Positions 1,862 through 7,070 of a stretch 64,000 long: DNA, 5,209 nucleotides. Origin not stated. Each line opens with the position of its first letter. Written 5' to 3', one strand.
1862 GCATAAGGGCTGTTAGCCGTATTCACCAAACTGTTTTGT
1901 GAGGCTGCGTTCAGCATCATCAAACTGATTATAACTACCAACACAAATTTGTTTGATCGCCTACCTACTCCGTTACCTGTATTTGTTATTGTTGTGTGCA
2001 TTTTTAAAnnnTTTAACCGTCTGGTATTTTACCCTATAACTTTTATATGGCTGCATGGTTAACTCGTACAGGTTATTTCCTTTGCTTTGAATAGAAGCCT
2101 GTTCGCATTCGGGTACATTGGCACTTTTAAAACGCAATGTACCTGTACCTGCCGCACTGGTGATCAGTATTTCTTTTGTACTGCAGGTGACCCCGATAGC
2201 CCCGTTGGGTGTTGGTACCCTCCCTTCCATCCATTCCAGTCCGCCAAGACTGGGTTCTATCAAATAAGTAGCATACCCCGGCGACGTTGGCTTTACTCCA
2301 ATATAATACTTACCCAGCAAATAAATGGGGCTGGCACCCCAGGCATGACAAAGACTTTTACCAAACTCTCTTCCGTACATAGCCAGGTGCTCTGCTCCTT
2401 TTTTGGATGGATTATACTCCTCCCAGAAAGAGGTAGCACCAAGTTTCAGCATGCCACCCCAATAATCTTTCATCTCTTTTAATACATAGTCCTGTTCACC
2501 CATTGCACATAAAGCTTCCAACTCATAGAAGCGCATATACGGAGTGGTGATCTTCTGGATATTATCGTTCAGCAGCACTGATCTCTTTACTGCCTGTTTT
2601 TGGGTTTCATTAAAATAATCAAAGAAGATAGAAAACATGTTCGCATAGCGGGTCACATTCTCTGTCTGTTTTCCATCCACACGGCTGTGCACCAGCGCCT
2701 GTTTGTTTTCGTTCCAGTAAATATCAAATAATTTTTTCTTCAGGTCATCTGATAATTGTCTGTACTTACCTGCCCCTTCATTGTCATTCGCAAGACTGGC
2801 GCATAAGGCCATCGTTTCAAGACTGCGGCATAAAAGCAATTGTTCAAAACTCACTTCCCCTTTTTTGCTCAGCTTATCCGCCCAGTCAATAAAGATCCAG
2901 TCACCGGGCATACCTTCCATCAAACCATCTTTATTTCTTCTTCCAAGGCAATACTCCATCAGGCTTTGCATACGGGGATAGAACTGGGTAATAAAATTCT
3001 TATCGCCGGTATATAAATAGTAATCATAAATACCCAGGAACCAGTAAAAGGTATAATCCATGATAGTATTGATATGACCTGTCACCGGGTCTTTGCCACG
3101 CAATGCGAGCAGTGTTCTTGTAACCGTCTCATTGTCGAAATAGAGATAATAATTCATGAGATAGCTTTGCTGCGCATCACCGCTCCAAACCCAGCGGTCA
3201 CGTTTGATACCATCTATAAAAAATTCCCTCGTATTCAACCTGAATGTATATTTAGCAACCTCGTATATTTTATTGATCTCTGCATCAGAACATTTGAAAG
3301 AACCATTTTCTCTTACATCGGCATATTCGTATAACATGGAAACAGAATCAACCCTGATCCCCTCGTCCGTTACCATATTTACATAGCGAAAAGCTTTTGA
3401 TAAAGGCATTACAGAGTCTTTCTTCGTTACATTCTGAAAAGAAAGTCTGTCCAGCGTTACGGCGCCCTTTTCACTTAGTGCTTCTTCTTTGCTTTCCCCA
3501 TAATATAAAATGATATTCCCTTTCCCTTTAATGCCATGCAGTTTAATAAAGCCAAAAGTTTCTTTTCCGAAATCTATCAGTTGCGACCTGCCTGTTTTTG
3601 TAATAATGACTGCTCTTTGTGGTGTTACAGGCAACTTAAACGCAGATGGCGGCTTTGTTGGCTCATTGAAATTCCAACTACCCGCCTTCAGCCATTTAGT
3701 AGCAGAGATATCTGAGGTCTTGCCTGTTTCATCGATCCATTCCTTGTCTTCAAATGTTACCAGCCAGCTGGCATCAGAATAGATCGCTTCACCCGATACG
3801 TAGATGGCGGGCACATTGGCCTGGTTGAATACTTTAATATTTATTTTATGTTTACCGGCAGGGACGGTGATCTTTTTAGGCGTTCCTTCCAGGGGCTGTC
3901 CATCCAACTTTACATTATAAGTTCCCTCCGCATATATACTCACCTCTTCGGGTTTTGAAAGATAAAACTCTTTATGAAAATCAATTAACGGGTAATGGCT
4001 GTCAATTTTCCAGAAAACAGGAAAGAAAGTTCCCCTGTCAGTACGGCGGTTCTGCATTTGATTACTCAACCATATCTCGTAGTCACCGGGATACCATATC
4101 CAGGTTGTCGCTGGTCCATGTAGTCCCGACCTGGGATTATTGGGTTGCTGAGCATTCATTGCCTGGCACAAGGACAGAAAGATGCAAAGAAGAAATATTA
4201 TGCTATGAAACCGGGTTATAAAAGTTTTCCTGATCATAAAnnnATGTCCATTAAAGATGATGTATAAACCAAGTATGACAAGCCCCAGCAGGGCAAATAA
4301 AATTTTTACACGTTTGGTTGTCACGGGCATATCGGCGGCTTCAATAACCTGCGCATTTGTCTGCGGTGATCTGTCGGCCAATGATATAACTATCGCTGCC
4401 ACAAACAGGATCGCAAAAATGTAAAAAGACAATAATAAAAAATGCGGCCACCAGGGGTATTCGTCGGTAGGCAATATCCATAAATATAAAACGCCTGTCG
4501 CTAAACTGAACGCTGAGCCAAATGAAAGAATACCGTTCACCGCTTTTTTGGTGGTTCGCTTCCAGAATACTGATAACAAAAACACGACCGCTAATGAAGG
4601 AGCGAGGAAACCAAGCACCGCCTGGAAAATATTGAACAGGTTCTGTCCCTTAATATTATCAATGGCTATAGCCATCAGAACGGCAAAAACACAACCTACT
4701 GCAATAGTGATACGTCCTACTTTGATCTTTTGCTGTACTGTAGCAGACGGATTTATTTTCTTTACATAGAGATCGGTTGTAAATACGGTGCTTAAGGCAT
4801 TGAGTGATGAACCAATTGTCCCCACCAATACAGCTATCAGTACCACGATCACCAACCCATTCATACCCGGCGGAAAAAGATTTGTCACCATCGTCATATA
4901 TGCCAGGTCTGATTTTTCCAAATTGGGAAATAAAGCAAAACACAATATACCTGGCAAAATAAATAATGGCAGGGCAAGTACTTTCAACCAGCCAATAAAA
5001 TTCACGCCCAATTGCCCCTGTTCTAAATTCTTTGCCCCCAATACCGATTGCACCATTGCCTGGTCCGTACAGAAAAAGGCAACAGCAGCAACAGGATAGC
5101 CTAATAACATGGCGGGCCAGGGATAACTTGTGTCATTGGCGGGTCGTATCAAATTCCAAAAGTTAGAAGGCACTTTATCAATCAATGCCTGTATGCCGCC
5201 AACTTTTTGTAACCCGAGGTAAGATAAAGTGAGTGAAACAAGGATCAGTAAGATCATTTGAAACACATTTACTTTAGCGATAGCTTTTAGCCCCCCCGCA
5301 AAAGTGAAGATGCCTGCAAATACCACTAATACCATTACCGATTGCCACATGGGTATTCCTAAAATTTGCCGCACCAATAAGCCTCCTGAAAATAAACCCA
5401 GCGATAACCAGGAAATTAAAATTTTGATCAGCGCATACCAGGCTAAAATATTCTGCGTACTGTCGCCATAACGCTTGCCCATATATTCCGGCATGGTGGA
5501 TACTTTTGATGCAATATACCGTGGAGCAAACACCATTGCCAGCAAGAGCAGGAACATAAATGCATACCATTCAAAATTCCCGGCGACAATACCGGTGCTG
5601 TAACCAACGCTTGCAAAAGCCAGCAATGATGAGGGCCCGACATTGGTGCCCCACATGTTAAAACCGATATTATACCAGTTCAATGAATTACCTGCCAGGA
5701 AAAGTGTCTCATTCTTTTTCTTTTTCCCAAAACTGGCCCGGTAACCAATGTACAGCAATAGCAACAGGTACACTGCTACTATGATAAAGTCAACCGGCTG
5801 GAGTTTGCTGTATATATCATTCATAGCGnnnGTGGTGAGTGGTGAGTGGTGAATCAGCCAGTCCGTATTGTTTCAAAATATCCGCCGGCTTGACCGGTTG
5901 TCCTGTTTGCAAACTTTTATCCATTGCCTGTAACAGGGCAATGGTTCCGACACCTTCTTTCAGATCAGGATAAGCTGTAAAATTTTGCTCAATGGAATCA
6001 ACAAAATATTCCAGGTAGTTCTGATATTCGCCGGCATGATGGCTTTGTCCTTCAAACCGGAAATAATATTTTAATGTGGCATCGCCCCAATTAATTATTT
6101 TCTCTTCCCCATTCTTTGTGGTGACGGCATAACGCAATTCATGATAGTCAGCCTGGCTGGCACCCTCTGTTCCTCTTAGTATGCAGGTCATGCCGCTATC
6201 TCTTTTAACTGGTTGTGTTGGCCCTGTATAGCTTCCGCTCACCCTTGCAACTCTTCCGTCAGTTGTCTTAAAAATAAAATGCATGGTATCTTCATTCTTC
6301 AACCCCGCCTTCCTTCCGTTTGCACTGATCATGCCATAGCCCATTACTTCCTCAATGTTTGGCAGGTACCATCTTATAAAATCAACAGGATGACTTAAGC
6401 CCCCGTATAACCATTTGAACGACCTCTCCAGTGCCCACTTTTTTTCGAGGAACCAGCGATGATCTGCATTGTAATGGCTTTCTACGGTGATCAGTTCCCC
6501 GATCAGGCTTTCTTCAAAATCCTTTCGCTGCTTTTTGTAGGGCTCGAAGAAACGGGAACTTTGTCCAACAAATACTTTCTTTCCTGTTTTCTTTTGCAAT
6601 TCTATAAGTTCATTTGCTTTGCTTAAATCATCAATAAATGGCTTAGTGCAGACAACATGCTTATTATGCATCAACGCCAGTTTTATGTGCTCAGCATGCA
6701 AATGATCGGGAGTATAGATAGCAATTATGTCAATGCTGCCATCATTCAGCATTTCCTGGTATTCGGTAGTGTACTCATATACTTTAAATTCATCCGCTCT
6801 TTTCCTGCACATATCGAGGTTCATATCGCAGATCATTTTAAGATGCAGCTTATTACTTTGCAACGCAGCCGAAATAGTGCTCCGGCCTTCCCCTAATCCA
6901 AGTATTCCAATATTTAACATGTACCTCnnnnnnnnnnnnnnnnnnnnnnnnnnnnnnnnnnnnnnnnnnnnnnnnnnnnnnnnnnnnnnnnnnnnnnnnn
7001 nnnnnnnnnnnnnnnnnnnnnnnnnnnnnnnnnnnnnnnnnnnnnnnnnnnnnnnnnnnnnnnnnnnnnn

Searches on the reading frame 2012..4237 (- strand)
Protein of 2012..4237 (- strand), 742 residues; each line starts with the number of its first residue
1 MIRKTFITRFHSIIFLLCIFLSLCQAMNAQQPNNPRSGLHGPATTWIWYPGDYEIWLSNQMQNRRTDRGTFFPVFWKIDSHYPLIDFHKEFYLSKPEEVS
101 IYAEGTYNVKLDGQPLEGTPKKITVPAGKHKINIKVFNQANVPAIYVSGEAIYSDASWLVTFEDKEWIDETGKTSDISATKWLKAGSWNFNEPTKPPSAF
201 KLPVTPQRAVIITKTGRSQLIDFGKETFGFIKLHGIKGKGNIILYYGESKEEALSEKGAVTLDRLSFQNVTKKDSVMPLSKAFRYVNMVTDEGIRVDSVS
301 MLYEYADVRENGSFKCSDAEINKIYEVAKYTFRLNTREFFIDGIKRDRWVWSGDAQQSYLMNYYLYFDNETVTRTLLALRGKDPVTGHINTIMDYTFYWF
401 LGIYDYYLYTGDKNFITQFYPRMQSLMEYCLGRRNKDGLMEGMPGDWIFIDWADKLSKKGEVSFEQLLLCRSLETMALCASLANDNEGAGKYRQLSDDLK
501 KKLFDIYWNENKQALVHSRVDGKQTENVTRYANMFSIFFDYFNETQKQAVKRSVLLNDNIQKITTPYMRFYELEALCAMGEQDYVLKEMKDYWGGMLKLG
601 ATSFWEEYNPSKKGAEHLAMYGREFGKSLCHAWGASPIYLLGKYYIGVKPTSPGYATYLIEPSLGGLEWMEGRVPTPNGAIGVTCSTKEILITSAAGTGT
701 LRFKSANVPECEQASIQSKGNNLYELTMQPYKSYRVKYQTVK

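Call 10: search_protein_families(library=pfam, proteins=[window:2012-4237:-])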
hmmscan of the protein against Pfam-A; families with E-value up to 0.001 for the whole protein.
window:2012-4237:- (742 aa): 5 families
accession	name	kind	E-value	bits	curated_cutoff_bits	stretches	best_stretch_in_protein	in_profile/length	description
PF21209.4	Bac_rhamnosid-like_N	-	4.1e-85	284.9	27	1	85-287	1-208/209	Alpha-rhamnosidase-like, bacteroidetes, N-terminal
PF17389.8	Bac_rhamnosid6H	-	4.4e-32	112.1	24.5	1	310-643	2-337/339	Bacterial alpha-L-rhamnosidase 6 hairpin glycosidase domain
PF22422.2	MGH1-like_GH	-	7.9e-07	29.4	27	0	469-553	179-263/356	Mannosylglycerate hydrolase MGH1-like glycoside hydrolase domain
PF17390.7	Bac_rhamnosid_C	-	0.0002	21.5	22.1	1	647-683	1-38/78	Bacterial alpha-L-rhamnosidase C-terminal domain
PF01204.24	Trehalase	-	0.00023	20.6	21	1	468-555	312-399/512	Trehalase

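Call 17: find_encoding_contigs(protein=window:2012-4237:-, flank=10000, max_places=4)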
Protein window:2012-4237:- (742 aa): no gene with exactly this product is on record in the collection.

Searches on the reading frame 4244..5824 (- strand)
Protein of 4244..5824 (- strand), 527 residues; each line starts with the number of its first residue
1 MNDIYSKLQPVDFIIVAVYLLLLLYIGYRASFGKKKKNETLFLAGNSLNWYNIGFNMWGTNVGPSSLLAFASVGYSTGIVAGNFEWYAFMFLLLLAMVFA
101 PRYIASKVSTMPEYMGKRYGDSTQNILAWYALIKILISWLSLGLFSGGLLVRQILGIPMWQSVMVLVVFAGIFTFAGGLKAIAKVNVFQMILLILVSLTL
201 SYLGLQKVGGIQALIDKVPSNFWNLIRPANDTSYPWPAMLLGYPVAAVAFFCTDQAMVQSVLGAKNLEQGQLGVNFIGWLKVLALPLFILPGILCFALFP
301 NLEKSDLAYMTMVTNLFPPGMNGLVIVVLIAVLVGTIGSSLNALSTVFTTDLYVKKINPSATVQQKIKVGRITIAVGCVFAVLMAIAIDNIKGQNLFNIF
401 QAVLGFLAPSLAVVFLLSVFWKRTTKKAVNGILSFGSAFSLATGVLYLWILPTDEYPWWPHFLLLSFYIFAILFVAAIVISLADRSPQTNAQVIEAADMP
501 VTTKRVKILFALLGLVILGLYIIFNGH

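Call 10: search_protein_families(library=pfam, proteins=[window:4244-5824:-])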
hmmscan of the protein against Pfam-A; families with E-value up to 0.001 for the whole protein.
window:4244-5824:- (527 aa): 1 family
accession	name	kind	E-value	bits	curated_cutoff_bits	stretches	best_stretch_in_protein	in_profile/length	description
PF00474.23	SSF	-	9.6e-54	183.2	22.8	1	42-427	2-397/406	Sodium:solute symporter family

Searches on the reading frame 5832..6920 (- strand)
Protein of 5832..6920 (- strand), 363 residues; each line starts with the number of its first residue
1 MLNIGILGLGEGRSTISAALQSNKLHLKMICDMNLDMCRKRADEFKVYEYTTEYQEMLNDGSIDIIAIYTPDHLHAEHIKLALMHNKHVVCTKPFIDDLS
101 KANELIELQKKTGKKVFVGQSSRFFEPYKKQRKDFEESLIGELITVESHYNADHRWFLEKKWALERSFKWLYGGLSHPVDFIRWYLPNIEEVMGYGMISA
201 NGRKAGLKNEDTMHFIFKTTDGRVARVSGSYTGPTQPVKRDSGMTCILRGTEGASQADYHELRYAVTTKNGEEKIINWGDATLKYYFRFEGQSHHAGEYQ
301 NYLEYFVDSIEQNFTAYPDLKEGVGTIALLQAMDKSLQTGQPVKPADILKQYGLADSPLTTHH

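Call 10: search_protein_families(library=pfam, proteins=[window:5832-6920:-])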
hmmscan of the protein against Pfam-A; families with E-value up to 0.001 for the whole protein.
window:5832-6920:- (363 aa): 4 families
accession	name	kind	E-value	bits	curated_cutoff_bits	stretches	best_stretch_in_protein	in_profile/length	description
PF01408.29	GFO_IDH_MocA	-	3.4e-20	73.4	24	1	2-119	1-119/120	Oxidoreductase family, NAD-binding Rossmann fold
PF02894.22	GFO_IDH_MocA_C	-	6.5e-15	55.9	22.9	1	137-344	6-217/218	Oxidoreductase family, C-terminal alpha/beta domain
PF22725.1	GFO_IDH_MocA_C3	-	2.2e-09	37.8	27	1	133-254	6-122/124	GFO/IDH/MocA C-terminal domain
PF03447.22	NAD_binding_3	-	0.00023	22.3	24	1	21-118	17-115/116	Homoserine dehydrogenase, NAD binding domain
